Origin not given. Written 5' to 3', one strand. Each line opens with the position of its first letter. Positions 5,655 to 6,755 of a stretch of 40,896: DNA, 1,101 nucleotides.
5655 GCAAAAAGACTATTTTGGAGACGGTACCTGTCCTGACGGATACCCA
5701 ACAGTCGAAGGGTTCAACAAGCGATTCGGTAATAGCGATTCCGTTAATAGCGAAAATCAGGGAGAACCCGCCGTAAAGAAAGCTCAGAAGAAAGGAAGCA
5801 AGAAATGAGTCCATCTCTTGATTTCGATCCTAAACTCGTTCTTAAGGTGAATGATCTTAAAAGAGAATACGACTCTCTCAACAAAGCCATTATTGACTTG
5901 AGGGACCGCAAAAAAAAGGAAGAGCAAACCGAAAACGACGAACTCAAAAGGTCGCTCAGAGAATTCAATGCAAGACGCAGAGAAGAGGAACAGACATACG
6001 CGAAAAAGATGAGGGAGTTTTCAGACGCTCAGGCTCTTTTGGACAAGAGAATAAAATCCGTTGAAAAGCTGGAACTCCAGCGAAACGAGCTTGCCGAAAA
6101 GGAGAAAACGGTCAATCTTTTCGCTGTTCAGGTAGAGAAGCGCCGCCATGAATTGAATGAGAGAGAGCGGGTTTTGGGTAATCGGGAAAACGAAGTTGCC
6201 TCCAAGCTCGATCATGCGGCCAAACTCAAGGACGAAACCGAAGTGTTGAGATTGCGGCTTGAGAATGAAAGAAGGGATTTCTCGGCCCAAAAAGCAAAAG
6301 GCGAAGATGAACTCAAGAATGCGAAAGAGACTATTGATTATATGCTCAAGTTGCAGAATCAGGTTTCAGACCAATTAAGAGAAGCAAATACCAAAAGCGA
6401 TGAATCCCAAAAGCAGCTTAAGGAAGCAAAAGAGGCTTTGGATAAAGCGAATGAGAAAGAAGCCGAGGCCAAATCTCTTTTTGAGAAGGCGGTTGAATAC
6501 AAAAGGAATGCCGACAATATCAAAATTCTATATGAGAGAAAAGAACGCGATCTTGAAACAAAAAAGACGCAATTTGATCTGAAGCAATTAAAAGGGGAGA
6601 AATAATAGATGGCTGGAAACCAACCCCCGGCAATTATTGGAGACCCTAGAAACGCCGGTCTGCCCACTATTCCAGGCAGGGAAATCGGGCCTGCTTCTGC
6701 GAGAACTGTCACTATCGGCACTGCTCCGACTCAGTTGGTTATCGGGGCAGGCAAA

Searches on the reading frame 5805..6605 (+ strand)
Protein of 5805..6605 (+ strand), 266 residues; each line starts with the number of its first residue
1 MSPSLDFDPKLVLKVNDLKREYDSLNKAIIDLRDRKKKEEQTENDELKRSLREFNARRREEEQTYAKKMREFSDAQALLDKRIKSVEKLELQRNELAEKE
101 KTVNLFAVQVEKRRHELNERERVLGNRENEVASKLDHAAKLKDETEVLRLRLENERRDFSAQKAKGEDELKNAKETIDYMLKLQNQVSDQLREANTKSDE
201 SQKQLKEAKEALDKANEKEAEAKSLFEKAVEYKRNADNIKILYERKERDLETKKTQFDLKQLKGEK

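Call 34: search_protein_families(library=phrogs, proteins=[window:5805-6605:+], max_evalue=0.001)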
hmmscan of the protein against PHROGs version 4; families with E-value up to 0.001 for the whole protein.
window:5805-6605:+ (266 aa): 0 families

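Call 102: search_protein_families(library=pfam, proteins=[window:5805-6605:+], max_evalue=0.01)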
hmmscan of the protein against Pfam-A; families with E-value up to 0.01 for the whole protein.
window:5805-6605:+ (266 aa): 1 family
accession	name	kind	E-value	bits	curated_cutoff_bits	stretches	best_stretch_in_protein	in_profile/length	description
PF16533.10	SOAR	-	0.00073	19.9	25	1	146-226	9-90/101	STIM1 Orai1-activating region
